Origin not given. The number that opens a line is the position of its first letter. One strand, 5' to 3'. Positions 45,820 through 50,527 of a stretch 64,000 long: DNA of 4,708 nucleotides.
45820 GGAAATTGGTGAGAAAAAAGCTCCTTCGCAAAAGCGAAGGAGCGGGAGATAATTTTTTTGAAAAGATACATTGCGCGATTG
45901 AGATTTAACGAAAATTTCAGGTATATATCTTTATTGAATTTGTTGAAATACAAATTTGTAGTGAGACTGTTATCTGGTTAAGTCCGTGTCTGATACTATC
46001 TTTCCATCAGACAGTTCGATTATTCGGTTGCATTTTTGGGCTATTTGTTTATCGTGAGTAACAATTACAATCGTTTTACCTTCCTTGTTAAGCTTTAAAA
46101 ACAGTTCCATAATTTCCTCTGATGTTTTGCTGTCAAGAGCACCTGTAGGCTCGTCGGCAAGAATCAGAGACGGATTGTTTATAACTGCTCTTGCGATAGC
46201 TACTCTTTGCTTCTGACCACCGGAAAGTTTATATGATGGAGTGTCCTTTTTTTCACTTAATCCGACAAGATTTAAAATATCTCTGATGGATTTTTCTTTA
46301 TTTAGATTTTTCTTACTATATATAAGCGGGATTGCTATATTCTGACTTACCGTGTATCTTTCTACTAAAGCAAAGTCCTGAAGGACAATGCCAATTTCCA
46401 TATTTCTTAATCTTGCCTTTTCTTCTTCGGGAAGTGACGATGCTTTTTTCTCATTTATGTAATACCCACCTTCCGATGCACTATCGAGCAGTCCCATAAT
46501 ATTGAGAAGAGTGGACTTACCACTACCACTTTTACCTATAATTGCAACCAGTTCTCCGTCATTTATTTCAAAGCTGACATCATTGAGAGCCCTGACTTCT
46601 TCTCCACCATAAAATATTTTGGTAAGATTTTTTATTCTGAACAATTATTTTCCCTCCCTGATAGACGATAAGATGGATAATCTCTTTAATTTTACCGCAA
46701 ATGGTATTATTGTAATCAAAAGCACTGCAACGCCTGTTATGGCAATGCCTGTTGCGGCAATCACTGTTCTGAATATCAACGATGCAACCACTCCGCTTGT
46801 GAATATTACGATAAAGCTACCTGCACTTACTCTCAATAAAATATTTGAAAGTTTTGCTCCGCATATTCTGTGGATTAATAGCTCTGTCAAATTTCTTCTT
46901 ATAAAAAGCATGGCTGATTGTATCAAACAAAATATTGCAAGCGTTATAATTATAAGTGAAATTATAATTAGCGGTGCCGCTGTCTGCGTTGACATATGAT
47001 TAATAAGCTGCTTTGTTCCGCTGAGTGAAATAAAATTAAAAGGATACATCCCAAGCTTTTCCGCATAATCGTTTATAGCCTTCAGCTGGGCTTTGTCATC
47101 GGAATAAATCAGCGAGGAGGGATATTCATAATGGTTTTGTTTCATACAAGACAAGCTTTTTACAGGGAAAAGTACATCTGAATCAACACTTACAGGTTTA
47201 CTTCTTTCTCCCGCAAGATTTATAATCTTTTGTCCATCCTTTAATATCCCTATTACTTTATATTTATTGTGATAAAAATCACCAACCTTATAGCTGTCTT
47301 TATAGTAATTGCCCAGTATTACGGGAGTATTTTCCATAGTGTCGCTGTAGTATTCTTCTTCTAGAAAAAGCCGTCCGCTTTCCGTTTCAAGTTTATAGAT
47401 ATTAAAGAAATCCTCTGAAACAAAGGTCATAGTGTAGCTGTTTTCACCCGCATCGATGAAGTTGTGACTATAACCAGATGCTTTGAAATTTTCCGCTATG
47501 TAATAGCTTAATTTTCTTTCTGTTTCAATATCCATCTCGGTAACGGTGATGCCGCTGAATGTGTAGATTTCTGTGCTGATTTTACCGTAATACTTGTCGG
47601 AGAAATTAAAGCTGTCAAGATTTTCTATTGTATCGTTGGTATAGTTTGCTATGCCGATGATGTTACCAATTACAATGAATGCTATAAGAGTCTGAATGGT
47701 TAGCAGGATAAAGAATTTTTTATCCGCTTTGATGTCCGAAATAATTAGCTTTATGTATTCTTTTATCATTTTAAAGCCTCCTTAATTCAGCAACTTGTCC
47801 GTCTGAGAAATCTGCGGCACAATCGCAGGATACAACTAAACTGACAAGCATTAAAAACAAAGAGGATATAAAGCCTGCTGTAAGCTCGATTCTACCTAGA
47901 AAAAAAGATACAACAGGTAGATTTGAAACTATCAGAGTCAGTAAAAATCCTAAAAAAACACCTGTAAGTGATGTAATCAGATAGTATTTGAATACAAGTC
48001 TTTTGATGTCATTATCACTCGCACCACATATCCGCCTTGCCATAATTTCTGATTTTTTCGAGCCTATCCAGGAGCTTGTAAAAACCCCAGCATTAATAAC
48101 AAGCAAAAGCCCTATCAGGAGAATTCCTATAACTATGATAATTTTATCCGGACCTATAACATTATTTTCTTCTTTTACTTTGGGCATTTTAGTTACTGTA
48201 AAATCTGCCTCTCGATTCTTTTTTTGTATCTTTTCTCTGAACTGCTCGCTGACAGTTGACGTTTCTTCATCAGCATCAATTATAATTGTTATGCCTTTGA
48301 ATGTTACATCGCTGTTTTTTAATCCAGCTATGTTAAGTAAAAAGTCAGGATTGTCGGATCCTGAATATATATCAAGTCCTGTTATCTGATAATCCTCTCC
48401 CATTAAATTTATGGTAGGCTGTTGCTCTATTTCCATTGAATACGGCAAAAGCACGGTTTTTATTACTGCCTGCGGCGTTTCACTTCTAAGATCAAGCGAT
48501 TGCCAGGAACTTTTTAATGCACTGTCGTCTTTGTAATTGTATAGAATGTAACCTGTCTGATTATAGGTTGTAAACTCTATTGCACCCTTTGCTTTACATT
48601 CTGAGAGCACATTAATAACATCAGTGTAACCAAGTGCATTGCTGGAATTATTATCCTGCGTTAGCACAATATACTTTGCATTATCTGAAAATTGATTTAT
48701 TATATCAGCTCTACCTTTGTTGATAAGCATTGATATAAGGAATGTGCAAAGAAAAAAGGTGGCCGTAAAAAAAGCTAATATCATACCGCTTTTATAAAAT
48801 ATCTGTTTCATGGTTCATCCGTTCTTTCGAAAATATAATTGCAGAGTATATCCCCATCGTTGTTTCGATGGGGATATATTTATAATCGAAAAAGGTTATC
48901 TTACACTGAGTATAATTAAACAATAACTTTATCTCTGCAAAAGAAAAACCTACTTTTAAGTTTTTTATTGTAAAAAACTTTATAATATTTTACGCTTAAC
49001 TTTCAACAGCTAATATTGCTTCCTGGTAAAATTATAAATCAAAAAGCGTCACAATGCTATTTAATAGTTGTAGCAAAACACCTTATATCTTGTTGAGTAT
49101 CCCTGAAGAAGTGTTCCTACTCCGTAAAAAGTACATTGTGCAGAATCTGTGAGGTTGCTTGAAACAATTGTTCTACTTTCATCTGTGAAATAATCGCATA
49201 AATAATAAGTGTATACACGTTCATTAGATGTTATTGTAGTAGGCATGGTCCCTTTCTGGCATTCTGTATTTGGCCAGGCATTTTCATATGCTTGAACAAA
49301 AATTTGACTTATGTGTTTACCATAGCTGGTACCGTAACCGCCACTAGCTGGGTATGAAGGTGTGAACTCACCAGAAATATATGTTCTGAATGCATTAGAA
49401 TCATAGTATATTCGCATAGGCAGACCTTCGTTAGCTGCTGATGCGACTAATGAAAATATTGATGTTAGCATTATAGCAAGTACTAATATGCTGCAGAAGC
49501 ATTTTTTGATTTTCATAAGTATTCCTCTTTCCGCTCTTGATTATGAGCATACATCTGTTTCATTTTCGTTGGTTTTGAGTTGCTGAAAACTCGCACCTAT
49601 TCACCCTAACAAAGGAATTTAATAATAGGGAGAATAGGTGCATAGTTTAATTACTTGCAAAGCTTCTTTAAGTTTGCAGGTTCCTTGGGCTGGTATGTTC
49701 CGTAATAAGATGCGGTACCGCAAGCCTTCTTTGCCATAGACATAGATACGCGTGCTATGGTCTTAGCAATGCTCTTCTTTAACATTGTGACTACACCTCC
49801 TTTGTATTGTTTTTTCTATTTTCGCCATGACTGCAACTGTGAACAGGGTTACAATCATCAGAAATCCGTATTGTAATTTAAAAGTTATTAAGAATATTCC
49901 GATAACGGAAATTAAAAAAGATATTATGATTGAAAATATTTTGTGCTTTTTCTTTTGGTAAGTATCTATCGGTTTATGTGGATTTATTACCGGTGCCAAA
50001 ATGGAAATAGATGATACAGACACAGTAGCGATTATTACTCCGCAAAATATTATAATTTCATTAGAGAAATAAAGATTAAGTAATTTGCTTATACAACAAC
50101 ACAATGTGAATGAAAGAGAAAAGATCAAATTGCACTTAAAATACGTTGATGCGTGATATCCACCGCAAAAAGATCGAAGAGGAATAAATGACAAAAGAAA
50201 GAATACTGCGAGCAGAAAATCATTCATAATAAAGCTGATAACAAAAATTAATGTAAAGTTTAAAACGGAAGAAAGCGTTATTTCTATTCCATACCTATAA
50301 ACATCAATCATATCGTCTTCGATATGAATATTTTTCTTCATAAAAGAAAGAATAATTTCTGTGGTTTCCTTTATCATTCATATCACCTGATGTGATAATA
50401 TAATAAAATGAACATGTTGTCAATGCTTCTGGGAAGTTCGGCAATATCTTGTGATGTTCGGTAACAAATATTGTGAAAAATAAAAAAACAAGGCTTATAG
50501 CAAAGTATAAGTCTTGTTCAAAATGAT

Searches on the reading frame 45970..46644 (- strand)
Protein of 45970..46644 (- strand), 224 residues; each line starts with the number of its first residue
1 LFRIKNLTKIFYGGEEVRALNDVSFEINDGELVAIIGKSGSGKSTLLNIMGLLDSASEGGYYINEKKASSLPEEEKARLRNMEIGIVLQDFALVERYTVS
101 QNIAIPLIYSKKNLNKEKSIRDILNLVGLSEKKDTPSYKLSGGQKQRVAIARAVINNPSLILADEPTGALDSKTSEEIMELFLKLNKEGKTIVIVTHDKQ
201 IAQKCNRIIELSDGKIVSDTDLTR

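Call 45: search_protein_families(library=pfam, proteins=[window:45970-46644:-], max_evalue=0.001)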
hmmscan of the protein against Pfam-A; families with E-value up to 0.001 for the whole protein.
window:45970-46644:- (224 aa): 7 families
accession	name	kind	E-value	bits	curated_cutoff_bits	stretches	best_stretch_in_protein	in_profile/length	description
PF00005.33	ABC_tran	-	9.8e-34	117.3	25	1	20-167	1-136/137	ABC transporter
PF13304.12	AAA_21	-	2.2e-10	41.5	27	1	112-198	214-299/304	AAA domain, putative AbiEii toxin, Type IV TA system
PF02463.25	SMC_N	-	5.2e-08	33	40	1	30-212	24-212/220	RecF/RecN/SMC N terminal domain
PF13555.12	AAA_29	-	5.2e-05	23.4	27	1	22-53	14-46/61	P-loop containing region of AAA domain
PF03193.22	RsgA_GTPase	-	0.00063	20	30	0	16-50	93-126/174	RsgA GTPase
PF13175.12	AAA_15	-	0.00066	19.8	32.1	0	18-152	12-92/374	AAA ATPase domain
PF20703.3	nSTAND1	-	0.001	19.3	27.1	1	9-57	14-59/379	Novel STAND NTPase 1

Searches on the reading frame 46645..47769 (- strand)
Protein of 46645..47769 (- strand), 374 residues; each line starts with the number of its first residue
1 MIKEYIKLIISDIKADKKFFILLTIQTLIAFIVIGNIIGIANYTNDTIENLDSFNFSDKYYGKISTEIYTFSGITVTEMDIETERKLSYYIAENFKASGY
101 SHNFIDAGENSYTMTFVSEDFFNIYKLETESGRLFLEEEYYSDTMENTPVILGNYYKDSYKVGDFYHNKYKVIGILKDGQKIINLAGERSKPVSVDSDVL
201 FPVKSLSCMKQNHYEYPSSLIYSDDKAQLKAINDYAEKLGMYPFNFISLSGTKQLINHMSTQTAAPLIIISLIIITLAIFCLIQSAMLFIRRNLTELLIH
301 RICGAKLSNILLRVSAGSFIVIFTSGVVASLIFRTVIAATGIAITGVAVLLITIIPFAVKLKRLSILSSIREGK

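Call 45: search_protein_families(library=pfam, proteins=[window:46645-47769:-], max_evalue=0.001)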
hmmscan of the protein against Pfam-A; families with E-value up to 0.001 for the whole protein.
window:46645-47769:- (374 aa): 1 family
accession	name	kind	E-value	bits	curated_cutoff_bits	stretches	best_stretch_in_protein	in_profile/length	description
PF12704.14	MacB_PCD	-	1.9e-06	28.7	27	1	43-236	28-204/207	MacB-like periplasmic core domain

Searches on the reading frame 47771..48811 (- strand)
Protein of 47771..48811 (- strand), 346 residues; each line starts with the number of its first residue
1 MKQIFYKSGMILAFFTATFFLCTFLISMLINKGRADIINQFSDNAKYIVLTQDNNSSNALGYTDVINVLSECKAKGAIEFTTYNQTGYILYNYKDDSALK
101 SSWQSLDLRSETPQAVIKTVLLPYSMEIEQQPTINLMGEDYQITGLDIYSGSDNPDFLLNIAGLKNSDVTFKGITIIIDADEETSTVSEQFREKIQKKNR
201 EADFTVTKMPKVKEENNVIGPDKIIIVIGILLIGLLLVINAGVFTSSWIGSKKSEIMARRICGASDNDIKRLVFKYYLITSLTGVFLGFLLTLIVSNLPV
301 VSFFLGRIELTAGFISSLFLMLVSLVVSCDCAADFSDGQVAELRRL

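Call 45: search_protein_families(library=pfam, proteins=[window:47771-48811:-], max_evalue=0.001)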
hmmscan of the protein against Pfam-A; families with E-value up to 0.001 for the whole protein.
window:47771-48811:- (346 aa): 1 family
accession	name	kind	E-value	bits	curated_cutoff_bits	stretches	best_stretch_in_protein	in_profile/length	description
PF02687.27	FtsX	-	3.9e-07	30.6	25.5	1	228-327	2-103/120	FtsX-like permease C-terminal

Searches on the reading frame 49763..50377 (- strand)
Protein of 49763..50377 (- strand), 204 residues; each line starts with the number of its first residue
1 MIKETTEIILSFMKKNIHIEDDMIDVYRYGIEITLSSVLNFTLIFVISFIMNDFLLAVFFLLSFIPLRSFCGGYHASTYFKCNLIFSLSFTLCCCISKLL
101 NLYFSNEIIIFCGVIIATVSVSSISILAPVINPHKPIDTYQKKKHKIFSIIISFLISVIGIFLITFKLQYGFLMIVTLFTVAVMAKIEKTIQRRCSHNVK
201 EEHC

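Call 45: search_protein_families(library=pfam, proteins=[window:49763-50377:-], max_evalue=0.001)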
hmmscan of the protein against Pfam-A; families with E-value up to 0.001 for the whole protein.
window:49763-50377:- (204 aa): 1 family
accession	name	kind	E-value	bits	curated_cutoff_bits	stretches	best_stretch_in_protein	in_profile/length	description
PF04647.20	AgrB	-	4.2e-39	134.3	23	1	8-184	3-180/185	Accessory gene regulator B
